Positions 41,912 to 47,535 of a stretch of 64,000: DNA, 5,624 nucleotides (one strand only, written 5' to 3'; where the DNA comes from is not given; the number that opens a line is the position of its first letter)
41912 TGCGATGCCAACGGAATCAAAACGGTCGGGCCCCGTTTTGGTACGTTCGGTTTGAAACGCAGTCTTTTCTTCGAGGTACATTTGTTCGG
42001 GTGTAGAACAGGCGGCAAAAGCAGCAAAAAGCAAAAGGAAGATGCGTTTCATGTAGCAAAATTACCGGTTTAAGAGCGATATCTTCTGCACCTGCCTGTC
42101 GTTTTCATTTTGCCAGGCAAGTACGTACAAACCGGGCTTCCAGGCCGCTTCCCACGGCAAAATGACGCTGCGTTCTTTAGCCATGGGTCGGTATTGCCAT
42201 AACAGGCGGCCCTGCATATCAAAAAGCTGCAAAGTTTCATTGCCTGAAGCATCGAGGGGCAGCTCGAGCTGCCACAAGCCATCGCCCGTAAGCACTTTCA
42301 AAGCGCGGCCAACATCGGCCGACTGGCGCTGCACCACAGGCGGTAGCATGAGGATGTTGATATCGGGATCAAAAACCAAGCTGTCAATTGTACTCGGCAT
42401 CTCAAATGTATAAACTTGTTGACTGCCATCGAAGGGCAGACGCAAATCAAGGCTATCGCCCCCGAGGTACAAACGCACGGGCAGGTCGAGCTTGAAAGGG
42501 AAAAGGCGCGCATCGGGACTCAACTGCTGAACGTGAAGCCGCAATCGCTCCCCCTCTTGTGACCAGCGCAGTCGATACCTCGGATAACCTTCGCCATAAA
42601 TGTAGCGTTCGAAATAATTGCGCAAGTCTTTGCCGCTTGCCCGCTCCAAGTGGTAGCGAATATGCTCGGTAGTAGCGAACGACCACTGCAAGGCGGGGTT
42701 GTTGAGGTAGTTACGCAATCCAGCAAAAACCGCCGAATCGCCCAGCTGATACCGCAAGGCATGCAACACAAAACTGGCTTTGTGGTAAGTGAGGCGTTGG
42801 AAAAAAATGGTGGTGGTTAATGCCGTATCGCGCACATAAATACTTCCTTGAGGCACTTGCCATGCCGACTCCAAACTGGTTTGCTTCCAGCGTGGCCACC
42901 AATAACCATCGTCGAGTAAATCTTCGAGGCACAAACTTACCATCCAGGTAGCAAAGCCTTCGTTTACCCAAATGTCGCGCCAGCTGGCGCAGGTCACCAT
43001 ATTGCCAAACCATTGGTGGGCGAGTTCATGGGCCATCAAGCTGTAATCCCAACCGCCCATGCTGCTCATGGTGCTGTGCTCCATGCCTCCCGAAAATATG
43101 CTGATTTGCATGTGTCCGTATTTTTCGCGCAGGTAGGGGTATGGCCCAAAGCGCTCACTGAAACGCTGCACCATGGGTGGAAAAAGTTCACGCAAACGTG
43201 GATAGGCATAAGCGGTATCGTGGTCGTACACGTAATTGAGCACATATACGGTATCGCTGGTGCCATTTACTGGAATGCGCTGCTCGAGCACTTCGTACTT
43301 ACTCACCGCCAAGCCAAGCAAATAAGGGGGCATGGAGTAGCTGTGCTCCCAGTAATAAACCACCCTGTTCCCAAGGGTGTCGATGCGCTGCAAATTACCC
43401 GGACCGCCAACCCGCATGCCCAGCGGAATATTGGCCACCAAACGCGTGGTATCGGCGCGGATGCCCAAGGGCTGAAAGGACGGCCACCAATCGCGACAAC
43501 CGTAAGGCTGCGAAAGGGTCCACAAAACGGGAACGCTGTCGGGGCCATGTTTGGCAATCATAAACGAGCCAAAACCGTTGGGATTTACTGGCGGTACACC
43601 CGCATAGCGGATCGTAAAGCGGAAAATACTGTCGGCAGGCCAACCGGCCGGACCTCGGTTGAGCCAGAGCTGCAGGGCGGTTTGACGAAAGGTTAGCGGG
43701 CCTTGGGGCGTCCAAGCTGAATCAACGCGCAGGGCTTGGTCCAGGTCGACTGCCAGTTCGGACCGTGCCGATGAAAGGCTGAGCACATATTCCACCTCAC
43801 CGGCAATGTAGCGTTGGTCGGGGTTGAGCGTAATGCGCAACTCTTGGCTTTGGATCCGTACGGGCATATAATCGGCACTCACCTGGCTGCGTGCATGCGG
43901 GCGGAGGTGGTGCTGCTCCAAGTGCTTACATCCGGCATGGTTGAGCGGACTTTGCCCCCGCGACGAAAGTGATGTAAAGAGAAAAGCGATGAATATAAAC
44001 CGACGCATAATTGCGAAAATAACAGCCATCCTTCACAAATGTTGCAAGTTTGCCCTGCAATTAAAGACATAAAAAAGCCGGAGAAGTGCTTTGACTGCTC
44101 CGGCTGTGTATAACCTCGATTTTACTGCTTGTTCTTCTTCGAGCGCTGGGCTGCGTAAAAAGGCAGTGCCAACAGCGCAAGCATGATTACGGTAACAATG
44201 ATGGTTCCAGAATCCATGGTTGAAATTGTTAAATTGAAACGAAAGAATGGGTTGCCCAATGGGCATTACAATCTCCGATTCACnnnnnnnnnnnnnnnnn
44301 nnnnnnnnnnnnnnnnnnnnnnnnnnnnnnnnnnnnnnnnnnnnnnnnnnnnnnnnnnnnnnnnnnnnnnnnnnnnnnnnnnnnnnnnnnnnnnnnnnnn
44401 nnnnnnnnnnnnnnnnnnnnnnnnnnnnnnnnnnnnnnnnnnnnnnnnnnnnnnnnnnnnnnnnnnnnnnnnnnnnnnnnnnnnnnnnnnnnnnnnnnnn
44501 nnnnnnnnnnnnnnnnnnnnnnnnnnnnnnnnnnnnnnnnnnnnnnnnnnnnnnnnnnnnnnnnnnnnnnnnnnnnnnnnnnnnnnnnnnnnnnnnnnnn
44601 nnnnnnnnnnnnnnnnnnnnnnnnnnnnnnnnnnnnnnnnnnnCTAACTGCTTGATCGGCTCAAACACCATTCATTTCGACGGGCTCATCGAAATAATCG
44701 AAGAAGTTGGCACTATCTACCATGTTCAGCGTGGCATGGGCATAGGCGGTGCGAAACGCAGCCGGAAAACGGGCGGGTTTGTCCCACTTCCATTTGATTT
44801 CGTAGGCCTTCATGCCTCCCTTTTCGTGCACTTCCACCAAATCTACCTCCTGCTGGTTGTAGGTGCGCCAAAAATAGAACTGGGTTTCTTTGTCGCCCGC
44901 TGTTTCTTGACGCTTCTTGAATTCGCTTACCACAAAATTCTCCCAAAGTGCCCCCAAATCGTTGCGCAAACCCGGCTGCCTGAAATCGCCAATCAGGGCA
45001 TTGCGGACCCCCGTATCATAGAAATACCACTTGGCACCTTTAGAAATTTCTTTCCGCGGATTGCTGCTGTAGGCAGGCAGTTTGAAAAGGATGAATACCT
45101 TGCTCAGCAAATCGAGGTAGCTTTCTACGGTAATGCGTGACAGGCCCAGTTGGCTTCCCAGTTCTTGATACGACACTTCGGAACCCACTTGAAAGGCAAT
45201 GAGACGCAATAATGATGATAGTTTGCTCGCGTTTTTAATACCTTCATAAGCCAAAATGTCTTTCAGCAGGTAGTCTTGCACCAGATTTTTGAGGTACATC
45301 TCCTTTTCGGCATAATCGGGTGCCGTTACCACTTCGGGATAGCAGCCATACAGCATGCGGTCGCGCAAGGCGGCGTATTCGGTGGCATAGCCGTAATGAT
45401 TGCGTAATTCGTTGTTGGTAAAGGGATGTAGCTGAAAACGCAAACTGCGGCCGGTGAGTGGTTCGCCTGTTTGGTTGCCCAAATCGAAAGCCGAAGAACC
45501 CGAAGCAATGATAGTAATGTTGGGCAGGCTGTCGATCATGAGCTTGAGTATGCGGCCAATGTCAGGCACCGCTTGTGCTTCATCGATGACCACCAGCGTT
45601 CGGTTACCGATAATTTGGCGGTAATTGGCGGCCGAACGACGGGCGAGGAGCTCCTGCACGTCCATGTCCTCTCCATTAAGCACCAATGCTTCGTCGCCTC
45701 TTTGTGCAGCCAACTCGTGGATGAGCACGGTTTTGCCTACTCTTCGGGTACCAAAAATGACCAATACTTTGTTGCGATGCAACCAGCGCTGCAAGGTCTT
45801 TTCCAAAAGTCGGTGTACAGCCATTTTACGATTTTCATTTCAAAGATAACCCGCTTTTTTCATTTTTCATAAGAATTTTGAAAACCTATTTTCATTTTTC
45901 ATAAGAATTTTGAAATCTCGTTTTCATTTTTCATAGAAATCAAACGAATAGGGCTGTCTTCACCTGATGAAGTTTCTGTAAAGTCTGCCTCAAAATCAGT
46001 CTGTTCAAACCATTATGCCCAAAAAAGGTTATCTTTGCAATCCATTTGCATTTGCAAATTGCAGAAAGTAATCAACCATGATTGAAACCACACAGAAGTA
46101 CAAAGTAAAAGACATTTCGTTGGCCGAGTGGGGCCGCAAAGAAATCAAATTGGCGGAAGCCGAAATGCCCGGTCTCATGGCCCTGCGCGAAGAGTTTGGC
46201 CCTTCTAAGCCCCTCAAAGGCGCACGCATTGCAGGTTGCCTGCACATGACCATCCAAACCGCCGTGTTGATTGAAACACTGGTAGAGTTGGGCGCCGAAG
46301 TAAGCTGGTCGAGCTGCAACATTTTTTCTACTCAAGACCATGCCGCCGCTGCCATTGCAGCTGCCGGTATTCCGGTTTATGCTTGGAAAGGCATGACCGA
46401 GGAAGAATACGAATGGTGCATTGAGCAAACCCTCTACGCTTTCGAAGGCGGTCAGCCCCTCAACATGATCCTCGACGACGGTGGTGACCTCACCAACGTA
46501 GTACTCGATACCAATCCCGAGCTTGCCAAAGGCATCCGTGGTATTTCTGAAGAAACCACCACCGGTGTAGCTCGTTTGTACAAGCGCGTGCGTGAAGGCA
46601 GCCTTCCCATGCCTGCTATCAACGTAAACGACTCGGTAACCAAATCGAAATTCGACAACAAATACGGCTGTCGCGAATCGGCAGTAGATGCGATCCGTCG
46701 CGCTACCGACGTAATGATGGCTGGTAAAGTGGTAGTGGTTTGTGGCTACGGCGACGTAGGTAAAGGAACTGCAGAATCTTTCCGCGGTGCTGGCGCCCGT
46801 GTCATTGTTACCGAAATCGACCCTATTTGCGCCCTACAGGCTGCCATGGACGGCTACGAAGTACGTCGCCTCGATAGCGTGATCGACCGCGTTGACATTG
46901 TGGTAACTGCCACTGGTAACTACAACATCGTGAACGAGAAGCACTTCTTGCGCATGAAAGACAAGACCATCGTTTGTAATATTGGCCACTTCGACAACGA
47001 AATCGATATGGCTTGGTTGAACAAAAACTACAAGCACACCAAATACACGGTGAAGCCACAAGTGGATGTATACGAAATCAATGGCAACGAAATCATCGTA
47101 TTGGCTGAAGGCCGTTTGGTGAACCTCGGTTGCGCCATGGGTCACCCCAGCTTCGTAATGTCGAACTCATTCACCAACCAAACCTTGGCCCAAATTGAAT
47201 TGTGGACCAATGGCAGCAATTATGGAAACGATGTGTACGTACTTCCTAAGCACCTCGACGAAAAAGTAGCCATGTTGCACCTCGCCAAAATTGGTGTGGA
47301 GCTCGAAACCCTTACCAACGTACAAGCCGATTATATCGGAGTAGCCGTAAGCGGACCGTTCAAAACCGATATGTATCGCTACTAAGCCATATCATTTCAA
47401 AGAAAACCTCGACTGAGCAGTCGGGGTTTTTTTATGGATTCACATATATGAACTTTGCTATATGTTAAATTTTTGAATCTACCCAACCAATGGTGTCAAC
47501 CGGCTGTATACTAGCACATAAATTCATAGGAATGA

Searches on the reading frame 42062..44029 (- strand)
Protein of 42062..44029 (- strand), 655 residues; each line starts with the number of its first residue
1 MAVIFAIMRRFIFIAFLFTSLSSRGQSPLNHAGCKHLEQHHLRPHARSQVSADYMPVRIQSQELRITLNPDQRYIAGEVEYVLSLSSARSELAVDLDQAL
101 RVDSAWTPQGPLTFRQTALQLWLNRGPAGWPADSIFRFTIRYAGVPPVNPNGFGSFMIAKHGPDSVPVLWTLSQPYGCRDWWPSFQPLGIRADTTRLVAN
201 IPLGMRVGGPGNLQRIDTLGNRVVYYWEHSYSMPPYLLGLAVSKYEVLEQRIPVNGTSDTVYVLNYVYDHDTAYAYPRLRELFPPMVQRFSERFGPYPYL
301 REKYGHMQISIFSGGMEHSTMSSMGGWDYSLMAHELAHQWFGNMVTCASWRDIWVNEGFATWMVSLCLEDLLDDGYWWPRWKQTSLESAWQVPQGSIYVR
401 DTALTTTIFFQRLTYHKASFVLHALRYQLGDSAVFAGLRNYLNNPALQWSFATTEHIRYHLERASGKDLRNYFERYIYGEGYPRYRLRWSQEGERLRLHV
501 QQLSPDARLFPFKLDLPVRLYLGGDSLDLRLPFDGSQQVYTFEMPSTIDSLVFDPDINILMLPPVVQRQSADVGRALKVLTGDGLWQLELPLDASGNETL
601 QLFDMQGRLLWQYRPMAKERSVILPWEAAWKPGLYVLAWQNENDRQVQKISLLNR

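Call 63: search_protein_families(library=pfam, proteins=[window:42062-44029:-], max_evalue=0.00001)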
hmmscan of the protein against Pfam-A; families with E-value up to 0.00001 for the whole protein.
window:42062-44029:- (655 aa): 1 family
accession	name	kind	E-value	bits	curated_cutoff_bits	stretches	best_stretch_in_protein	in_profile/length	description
PF01433.26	Peptidase_M1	-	1.3e-25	90.7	27.7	1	330-476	69-218/218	Peptidase family M1 domain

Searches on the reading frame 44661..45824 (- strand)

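Call 63: search_protein_families(library=pfam, proteins=[window:44661-45824:-], max_evalue=0.00001)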
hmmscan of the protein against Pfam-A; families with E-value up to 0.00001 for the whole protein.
window:44661-45824:- (387 aa): 2 families
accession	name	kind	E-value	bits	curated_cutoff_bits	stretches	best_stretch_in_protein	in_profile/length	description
PF13635.12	DUF4143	-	1.9e-42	145.2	28.1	1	188-345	2-159/160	Domain of unknown function (DUF4143)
PF13173.12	AAA_14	-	1.9e-25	89.8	27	1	18-140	2-128/129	AAA domain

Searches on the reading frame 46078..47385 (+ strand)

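Call 63: search_protein_families(library=pfam, proteins=[window:46078-47385:+], max_evalue=0.00001)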
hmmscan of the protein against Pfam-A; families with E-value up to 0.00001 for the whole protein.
window:46078-47385:+ (435 aa): 4 families
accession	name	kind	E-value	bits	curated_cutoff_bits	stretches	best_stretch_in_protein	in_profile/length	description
PF05221.23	AdoHcyase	-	2.3e-136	454.2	25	2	7-144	1-138/299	S-adenosyl-L-homocysteine hydrolase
PF00670.27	AdoHcyase_NAD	-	2.5e-77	259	27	1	194-355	1-162/162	S-adenosyl-L-homocysteine hydrolase, NAD binding domain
PF02826.25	2-Hacid_dh_C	-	4.1e-10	39.8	25.1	1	212-303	32-127/178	D-isomer specific 2-hydroxyacid dehydrogenase, NAD binding domain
PF13241.12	NAD_binding_7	-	5.6e-08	33.7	22.1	1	214-304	5-93/104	Putative NAD(P)-binding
